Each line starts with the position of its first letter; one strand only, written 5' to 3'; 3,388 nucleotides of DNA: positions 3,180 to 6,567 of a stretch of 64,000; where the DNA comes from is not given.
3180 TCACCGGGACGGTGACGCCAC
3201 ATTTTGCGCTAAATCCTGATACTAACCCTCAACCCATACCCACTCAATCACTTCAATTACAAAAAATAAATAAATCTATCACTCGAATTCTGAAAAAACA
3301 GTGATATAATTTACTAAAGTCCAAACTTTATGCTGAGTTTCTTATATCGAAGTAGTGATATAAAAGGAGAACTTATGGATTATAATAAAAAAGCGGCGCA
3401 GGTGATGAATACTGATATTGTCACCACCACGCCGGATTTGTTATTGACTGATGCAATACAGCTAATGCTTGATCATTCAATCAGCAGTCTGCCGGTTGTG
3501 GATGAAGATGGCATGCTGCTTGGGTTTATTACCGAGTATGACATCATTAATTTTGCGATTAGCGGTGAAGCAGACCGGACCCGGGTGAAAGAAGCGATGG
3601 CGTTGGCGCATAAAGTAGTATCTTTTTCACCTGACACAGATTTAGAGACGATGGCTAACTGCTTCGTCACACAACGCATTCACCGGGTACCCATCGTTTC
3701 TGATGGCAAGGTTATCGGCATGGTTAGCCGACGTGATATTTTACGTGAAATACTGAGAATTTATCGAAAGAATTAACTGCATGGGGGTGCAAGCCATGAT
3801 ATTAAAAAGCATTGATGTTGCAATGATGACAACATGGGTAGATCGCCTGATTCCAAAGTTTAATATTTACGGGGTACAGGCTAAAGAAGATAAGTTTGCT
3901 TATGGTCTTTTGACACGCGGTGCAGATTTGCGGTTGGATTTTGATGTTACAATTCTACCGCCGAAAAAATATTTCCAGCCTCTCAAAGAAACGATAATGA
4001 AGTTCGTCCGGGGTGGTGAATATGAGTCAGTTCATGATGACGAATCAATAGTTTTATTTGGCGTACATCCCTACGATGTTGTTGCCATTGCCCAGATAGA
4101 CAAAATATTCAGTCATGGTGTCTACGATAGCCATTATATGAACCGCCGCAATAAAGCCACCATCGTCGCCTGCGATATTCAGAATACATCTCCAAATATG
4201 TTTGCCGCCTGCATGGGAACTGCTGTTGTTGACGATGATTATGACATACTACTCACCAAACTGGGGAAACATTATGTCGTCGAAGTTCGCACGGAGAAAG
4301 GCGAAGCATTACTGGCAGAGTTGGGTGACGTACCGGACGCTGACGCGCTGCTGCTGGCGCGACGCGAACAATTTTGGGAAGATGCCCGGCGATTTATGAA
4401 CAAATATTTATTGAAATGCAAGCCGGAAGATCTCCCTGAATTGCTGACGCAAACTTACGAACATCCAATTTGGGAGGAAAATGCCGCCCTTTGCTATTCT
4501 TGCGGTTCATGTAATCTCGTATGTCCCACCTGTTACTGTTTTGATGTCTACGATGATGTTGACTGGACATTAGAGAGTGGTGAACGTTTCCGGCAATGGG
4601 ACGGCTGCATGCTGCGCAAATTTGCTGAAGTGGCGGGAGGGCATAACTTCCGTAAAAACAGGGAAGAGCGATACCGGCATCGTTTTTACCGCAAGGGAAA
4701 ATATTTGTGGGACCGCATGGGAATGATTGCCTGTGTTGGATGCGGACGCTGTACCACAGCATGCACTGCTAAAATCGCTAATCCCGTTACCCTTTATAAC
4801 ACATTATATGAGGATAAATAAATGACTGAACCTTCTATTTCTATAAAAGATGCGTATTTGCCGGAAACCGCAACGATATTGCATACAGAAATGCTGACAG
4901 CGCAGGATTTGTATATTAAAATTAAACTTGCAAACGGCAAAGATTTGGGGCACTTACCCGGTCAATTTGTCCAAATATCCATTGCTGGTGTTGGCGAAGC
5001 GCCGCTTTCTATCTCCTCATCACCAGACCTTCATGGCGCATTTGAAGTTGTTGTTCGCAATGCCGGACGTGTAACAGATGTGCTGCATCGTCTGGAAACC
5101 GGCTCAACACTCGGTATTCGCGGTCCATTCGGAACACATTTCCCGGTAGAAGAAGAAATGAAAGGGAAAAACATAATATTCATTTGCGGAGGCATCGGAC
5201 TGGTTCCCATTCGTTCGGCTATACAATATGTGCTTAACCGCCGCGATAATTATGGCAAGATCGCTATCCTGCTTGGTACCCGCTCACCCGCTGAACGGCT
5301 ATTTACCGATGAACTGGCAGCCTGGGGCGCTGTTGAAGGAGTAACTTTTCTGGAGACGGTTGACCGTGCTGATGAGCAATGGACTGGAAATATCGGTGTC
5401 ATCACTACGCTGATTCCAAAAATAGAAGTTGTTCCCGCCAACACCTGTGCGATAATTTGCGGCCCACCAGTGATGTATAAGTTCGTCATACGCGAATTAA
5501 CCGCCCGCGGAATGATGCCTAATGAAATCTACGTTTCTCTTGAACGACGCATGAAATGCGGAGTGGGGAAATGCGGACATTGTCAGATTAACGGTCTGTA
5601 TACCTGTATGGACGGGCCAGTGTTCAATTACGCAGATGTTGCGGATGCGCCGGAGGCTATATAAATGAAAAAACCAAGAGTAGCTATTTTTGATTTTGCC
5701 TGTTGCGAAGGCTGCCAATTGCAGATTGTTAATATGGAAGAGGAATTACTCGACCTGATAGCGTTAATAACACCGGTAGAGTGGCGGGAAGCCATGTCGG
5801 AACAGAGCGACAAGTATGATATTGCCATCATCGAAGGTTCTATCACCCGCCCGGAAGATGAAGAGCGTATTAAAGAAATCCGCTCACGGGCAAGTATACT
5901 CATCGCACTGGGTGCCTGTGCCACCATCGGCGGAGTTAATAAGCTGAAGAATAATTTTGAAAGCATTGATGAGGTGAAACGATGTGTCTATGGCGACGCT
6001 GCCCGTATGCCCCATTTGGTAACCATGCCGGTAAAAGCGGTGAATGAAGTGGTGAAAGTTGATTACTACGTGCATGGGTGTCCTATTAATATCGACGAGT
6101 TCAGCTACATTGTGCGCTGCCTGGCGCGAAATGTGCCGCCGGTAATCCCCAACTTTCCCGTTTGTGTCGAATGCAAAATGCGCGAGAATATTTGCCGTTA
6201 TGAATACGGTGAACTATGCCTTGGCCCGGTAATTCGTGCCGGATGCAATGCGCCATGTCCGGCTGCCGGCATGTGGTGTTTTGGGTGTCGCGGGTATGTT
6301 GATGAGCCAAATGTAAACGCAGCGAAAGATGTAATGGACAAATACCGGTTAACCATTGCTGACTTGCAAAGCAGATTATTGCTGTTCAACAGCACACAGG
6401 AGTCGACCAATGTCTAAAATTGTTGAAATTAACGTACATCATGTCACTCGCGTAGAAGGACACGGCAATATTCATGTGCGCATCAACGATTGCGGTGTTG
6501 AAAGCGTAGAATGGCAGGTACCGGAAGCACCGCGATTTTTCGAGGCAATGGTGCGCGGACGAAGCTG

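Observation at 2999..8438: Group 3b (sulfhydrogenase-type) four-subunit [NiFe] hydrogenase cassette bracketed by inverted about 70-bp repeats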

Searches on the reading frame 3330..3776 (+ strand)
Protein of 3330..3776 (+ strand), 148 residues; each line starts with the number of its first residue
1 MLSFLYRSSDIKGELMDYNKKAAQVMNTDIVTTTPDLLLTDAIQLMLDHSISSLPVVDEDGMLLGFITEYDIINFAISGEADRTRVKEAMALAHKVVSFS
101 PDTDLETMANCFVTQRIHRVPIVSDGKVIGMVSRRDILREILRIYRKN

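Call 9: search_protein_families(library=ncbifam, proteins=[window:3330-3776:+])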
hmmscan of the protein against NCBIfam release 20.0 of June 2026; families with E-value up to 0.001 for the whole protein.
window:3330-3776:+ (148 aa): 27 families (the best 25 are shown)
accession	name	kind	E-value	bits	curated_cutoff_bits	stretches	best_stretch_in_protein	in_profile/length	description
NF041552.1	TF_PrdR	equivalog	1.3e-16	60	795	1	18-141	4-125/577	sigma-54 dependent transcriptional regulator PrdR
TIGR01302.1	IMP_dehydrog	equivalog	3.1e-14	52.7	481.5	1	16-140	76-199/450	IMP dehydrogenase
NF011447.0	PRK14869.2-3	equivalog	3.6e-11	42.4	522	1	21-78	69-126/540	putative manganese-dependent inorganic diphosphatase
NF011443.0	PRK14869.1-5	equivalog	6.1e-11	41.5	335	1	17-76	66-125/546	putative manganese-dependent inorganic diphosphatase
NF053603.1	HhpR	exception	1.3e-10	40.9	520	1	12-76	214-278/282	CBS domain-containing high hydrostatic pressure regulator HhpR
NF002505.0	PRK01862.1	equivalog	3.5e-10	39.2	482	2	56-145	483-574/577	ClcB-like voltage-gated chloride channel protein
NF041569.1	A-tRNAntase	equivalog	5e-10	38.3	1440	1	5-142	294-427/880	A-adding tRNA nucleotidyltransferase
NF041630.1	CBS_CbpB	equivalog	8e-10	38.8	125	2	52-145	43-139/143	cyclic-di-AMP-binding protein CbpB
NF038279.1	TF_CBS_SpxR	exception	1.2e-09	37.5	600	1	20-74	249-303/427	CBS-HotDog domain-containing transcription factor SpxR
NF011448.0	PRK14869.2-4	equivalog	2.4e-09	36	562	1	15-130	69-185/563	putative manganese-dependent inorganic diphosphatase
NF053863.1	DS11_antiphage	equivalog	4.9e-09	35.7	260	1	26-135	81-186/305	CBS domain-containing anti-phage protein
TIGR01186.1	proV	subfamily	5.1e-09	35.7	326.6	1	20-140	242-356/363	betaine/proline/choline family ABC transporter ATP-binding protein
TIGR01137.1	cysta_beta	equivalog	1.2e-08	34.1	510.25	1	24-139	342-454/457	cystathionine beta-synthase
NF011442.0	PRK14869.1-4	equivalog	1.5e-08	33.6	400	1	29-78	79-128/543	putative manganese-dependent inorganic diphosphatase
NF011449.0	PRK14869.2-5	equivalog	2e-08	33.7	411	1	18-74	146-203/451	putative manganese-dependent inorganic diphosphatase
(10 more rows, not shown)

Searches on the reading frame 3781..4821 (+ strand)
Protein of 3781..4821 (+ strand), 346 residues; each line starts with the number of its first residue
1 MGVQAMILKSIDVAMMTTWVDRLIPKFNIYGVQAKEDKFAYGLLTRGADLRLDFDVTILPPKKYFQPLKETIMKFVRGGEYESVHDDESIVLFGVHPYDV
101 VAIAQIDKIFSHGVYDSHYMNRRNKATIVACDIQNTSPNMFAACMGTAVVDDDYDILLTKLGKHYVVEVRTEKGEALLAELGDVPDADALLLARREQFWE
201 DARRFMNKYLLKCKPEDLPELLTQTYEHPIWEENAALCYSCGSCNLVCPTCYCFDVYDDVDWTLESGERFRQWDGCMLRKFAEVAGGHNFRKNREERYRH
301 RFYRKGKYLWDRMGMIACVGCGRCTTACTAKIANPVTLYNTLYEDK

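Call 9: search_protein_families(library=ncbifam, proteins=[window:3781-4821:+])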
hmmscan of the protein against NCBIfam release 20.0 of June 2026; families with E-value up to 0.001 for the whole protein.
window:3781-4821:+ (346 aa): 4 families
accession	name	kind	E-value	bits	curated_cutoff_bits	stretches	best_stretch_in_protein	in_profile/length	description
NF040829.1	sulfhyd_ShyB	equivalog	1.2e-58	198.7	690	1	19-334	14-322/334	NAD(P)-dependent hydrogenase/sulfhydrogenase 2 subunit beta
NF040833.1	sulfhyd_HydB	equivalog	2.4e-55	187.9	750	1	49-333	45-327/367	NADPH-dependent hydrogenase/sulfhydrogenase 1 subunit beta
TIGR02910.1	sulfite_red_A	equivalog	3e-42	145.1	323.15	1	36-333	38-318/334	anaerobic sulfite reductase subunit AsrA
TIGR00384.1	dhsB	subfamily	5.1e-05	22.8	88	0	299-335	123-159/222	succinate dehydrogenase and fumarate reductase iron-sulfur protein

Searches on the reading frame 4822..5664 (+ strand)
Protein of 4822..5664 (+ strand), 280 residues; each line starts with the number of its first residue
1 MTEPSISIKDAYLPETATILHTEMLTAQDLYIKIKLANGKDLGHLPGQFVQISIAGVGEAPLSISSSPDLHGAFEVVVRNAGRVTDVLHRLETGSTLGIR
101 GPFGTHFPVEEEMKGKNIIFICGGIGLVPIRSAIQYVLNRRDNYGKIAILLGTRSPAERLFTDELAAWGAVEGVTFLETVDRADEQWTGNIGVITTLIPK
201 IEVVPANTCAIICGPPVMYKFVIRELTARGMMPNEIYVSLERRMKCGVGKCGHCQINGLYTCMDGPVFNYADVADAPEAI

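Call 9: search_protein_families(library=ncbifam, proteins=[window:4822-5664:+])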
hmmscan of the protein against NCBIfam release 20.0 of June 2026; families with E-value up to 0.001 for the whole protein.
window:4822-5664:+ (280 aa): 24 families
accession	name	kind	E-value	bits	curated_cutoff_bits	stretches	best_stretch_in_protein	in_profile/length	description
NF006220.0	PRK08345.1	subfamily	9.3e-77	258.1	395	1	10-277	6-291/294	cytochrome-c3 hydrogenase subunit gamma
NF040835.1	sulfhyd_HydG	equivalog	2.2e-63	214.2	650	1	40-277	46-288/292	NADPH-dependent hydrogenase/sulfhydrogenase 1 subunit gamma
TIGR02911.1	sulfite_red_B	equivalog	2.9e-63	213.4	288.6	1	11-272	2-255/261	anaerobic sulfite reductase subunit AsrB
NF040830.1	sulfhyd_ShyC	equivalog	2.3e-58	197.7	600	1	15-273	7-281/288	NAD(P)-dependent hydrogenase/sulfhydrogenase 2 subunit gamma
NF000796.0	PRK00054.1-1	equivalog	6.8e-43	146.7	224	1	41-272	26-234/254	dihydroorotate dehydrogenase electron transfer subunit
NF000799.0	PRK00054.1-4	equivalog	2e-25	89.4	314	1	44-273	33-256/258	dihydroorotate dehydrogenase electron transfer subunit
NF004862.0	PRK06222.1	subfamily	5e-22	78.7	220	1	19-273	4-248/281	sulfide/dihydroorotate dehydrogenase-like FAD/NAD-binding protein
NF000798.0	PRK00054.1-3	equivalog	5.8e-22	78.5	219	1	40-273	27-242/244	dihydroorotate dehydrogenase electron transfer subunit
NF040810.1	BenC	equivalog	2.4e-20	73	430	1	14-237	104-326/333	benzoate 1,2-dioxygenase electron transfer component BenC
NF000797.0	PRK00054.1-2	equivalog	1.3e-19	70.5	270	1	47-270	45-262/267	dihydroorotate dehydrogenase electron transfer subunit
NF009414.0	PRK12778.1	equivalog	5.3e-19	67.9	1103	1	45-273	29-248/752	bifunctional dihydroorotate dehydrogenase B NAD binding subunit/NADPH-dependent glutamate synthase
NF045803.1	MethMoxFADbindMmoC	equivalog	1.8e-17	63.1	500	1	38-238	134-337/343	aromatic/alkene monooxygenase hydroxylase FAD-binding subunit MmoC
NF005963.0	PRK08051.1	equivalog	7.6e-15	54.8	230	1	28-237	15-226/233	NAD(P)H-flavin reductase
NF058606.1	GlBtMonoRdsGbcB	equivalog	6e-13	48.4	500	1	46-227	45-232/362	glycine betaine monooxygenase reductase subunit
NF008822.0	PRK11872.1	equivalog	1e-12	47.8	402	1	30-238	122-332/341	anthranilate 1,2-dioxygenase electron transfer component AntC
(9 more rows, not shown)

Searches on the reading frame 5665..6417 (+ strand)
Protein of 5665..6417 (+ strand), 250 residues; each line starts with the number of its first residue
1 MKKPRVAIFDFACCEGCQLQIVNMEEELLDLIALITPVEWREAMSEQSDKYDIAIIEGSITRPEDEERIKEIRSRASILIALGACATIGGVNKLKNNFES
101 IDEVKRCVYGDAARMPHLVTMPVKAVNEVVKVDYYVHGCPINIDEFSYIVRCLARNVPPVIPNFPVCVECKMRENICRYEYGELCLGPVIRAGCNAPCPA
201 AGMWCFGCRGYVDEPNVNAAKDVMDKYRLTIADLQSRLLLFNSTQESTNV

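Call 9: search_protein_families(library=ncbifam, proteins=[window:5665-6417:+])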
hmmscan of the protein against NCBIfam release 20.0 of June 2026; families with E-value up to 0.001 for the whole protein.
window:5665-6417:+ (250 aa): 7 families
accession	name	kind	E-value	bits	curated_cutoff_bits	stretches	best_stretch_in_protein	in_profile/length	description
NF040836.1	sulfhyd_HydD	equivalog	3.6e-49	167.3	500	1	2-245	4-248/261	NADPH-dependent hydrogenase/sulfhydrogenase 1 subunit delta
NF040831.1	sulfhyd_ShyD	equivalog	9.1e-46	156.4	460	1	5-226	2-222/240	NAD(P)-dependent hydrogenase/sulfhydrogenase 2 subunit delta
NF045875.1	F420_non_VhuG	exception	6e-27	94.6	450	2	3-172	4-182/286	F420-non-reducing hydrogenase subunit VhuG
TIGR03294.1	FrhG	equivalog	2.3e-13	50.4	245.5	1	4-153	2-140/228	coenzyme F420 hydrogenase subunit gamma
TIGR01957.1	nuoB_fam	subfamily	9.5e-05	22.3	142.7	0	122-150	107-135/145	NADH-quinone oxidoreductase subunit B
NF011390.0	PRK14815.1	equivalog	0.00021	20.6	281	0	48-104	71-129/183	NADH dehydrogenase subunit B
NF005012.1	PRK06411.1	subfamily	0.00036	20.1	116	0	122-155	123-156/166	NADH-quinone oxidoreductase subunit NuoB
